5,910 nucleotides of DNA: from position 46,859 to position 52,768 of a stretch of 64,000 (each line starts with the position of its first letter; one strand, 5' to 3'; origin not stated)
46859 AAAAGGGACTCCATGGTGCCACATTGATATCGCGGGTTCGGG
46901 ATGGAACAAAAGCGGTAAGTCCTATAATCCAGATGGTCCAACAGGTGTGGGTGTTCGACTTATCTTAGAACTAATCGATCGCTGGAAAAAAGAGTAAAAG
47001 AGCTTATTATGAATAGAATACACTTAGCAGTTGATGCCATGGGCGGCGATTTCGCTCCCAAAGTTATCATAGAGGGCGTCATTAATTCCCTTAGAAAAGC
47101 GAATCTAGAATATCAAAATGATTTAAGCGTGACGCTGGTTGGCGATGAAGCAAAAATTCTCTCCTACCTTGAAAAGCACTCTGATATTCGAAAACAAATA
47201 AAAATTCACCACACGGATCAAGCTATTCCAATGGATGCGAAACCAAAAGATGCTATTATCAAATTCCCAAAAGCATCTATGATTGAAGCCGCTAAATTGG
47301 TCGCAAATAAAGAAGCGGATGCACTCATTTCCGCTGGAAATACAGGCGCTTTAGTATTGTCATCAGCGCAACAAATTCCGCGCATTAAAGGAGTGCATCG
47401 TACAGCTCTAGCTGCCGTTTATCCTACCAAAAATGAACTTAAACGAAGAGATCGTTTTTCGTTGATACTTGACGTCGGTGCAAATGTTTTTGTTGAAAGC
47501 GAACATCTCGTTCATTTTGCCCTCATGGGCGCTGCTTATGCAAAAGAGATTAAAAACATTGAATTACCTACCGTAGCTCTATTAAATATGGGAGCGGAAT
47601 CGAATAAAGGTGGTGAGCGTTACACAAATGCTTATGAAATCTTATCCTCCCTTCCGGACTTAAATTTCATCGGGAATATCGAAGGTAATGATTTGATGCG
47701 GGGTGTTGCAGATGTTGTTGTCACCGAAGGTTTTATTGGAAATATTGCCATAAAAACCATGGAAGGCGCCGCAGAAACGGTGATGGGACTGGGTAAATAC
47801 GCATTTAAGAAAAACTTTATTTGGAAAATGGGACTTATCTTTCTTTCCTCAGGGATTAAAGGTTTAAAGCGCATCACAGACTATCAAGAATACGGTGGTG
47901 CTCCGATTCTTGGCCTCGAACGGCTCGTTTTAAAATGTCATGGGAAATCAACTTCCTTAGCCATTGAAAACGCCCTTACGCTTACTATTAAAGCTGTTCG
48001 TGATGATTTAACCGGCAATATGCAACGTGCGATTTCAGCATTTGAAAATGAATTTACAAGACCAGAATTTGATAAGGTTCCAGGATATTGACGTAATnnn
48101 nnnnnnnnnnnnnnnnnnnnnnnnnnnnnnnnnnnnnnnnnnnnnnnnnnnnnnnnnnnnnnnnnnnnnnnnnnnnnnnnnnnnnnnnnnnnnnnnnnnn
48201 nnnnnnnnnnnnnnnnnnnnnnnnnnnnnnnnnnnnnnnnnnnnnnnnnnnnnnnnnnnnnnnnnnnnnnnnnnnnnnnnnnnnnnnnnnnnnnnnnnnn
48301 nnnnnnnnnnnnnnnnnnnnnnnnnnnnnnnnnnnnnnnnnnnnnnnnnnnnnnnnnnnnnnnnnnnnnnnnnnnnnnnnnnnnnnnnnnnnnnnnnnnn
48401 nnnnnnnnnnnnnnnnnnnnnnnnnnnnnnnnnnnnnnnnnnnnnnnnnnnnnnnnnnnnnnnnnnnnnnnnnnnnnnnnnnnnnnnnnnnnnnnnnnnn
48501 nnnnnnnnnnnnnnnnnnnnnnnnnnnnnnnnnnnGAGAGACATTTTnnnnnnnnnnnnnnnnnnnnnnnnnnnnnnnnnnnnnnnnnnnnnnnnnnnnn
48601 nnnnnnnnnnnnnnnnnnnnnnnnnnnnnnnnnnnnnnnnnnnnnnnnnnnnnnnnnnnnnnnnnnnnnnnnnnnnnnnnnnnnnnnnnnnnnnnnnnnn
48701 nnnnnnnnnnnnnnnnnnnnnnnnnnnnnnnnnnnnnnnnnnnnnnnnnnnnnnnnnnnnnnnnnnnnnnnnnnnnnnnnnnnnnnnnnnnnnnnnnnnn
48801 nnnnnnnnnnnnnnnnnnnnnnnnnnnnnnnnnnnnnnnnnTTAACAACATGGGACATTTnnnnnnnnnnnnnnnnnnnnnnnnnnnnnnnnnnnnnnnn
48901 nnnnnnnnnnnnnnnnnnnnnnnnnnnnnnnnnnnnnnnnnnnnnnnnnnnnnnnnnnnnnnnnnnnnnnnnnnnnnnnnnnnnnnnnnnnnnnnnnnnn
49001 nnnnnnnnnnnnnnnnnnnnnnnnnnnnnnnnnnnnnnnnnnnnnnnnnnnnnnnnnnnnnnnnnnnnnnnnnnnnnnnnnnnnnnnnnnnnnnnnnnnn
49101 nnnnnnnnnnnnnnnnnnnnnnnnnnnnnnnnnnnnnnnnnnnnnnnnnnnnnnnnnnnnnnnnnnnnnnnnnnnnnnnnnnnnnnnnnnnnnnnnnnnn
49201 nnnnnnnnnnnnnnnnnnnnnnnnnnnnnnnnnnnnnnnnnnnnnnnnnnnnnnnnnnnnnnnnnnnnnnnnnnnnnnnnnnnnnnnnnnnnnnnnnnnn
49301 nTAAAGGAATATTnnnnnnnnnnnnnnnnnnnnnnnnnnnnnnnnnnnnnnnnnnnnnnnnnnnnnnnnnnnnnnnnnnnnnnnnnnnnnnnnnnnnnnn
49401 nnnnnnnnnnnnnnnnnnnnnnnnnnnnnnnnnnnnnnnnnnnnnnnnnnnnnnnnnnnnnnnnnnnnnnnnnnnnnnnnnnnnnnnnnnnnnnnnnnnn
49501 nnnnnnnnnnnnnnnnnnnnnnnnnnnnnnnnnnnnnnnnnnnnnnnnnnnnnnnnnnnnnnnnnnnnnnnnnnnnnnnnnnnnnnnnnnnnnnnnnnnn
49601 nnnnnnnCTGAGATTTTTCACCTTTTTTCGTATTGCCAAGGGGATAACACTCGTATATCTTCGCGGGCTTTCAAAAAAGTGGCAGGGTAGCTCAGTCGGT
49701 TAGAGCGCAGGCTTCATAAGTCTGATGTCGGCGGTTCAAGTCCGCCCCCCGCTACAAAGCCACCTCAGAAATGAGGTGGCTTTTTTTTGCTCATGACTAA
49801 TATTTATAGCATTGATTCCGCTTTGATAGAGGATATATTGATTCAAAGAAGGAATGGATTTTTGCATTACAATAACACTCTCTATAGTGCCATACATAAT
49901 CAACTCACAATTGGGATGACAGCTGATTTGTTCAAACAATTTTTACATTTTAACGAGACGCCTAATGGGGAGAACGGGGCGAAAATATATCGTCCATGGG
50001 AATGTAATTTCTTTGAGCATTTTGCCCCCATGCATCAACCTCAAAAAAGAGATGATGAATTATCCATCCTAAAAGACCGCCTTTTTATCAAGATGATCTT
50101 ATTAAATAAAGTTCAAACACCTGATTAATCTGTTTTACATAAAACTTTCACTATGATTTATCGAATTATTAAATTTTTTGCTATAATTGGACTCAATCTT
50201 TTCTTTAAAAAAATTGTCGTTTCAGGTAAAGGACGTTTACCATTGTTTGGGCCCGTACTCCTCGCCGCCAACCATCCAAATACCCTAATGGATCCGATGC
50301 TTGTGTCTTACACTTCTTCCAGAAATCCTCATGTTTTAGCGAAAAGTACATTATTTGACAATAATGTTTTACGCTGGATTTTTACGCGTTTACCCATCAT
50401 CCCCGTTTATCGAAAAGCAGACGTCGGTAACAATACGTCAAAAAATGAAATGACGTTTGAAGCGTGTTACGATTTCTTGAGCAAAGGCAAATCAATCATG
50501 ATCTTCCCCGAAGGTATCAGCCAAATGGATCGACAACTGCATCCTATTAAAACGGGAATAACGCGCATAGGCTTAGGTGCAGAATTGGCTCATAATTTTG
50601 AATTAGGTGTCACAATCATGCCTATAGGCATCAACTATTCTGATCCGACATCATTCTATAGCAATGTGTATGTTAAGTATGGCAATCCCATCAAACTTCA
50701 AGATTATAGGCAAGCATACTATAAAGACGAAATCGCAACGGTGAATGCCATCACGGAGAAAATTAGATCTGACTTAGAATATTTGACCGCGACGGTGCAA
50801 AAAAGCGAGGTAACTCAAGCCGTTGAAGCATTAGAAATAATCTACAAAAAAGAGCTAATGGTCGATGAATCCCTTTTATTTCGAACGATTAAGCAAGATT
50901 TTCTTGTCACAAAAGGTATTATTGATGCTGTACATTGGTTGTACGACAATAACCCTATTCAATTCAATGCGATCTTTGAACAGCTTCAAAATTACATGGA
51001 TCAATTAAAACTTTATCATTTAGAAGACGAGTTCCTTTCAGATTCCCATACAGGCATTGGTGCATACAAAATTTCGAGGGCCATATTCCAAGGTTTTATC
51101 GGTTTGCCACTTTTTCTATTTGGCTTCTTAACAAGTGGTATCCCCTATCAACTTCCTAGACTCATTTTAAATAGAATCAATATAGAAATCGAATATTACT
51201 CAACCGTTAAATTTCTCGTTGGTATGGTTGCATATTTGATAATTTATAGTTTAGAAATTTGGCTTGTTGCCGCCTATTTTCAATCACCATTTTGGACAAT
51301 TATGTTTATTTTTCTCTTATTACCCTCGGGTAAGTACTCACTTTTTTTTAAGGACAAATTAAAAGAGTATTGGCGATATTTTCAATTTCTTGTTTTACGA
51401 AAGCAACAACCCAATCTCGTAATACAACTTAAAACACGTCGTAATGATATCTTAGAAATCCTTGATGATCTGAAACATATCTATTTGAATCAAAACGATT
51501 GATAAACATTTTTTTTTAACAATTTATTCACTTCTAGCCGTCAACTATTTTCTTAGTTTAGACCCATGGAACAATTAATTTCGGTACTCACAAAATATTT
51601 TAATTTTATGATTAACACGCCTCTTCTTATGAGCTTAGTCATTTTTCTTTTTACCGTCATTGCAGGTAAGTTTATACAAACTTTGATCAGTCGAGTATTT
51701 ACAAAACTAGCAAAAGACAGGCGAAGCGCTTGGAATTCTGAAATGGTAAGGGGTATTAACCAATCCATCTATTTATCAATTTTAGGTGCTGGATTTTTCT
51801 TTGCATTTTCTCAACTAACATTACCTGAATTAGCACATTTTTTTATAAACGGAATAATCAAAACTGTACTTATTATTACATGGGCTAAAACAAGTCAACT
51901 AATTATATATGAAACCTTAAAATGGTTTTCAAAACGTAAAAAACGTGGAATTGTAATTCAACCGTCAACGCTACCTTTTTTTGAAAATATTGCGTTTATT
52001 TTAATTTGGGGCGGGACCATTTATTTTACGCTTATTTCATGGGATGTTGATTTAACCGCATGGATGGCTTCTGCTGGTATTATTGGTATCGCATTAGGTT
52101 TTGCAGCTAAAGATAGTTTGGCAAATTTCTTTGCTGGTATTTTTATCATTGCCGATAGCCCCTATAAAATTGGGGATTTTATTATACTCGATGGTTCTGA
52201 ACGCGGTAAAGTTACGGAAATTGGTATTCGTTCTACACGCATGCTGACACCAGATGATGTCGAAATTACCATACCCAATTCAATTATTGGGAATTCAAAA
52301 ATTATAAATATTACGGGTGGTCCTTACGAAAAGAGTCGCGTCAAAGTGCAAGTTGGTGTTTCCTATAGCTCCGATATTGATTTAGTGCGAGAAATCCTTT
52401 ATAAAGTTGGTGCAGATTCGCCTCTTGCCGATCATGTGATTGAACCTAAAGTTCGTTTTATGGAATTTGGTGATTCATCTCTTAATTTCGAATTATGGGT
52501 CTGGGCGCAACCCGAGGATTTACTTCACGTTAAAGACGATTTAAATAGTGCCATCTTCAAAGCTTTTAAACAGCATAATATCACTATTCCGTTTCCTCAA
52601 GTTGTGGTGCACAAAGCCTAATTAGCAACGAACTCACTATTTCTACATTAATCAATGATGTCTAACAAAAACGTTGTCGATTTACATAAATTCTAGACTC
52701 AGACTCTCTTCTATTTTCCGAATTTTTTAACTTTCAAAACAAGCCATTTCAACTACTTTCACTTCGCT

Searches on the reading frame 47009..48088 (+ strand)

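Call 44: search_protein_families(library=pfam, proteins=[window:47009-48088:+], max_evalue=0.001)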
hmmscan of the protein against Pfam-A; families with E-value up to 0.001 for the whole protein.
window:47009-48088:+ (360 aa): 1 family
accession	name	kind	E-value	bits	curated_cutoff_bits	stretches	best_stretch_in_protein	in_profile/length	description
PF02504.20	FA_synthesis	-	1.6e-93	313.8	29.1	1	5-333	2-320/324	Fatty acid synthesis protein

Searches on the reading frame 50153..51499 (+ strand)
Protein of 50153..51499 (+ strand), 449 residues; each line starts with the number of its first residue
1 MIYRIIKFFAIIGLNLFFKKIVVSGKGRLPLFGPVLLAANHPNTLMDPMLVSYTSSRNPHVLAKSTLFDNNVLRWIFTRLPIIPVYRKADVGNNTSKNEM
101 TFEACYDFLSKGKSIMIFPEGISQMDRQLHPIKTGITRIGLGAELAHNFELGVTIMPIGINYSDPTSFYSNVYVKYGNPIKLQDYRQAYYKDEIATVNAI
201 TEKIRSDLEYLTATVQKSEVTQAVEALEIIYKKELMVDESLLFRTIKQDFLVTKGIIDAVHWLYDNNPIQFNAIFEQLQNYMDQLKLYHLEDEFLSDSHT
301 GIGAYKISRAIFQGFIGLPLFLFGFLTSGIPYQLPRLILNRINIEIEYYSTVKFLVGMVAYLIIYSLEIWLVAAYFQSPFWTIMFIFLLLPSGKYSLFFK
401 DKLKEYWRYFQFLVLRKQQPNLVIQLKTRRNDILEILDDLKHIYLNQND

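Call 10: search_protein_families(library=pfam, proteins=[window:50153-51499:+], max_evalue=0.01)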
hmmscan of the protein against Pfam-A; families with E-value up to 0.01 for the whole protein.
window:50153-51499:+ (449 aa): 1 family
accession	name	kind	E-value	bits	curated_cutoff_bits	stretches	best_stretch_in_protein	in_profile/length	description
PF01553.26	Acyltransferase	-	1e-19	71.1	23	1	20-160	1-131/132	Acyltransferase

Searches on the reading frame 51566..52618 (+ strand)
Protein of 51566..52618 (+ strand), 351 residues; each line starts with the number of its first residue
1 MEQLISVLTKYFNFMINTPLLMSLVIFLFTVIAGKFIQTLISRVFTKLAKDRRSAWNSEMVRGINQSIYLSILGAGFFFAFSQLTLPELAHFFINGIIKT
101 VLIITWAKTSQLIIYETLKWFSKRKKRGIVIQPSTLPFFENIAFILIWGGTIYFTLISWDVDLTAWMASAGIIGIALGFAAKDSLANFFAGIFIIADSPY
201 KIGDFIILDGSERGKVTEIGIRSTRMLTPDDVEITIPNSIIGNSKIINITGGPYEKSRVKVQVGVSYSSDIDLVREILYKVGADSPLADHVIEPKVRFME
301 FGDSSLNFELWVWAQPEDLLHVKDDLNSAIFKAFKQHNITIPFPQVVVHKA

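Call 10: search_protein_families(library=pfam, proteins=[window:51566-52618:+], max_evalue=0.01)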
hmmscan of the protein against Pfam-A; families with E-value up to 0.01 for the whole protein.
window:51566-52618:+ (351 aa): 3 families
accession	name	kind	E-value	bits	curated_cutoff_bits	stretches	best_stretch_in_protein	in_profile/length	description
PF21082.3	MS_channel_3rd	-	2.9e-19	69.7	21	1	259-341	1-88/88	Mechanosensitive ion channel MscS, C-terminal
PF00924.24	MS_channel_2nd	-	8.2e-18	64.7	20.2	1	183-250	1-67/68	Mechanosensitive ion channel, beta-domain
PF21088.3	MS_channel_1st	-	0.00064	20.1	23.1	1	141-182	1-42/42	Mechanosensitive ion channel, transmembrane helices 2/3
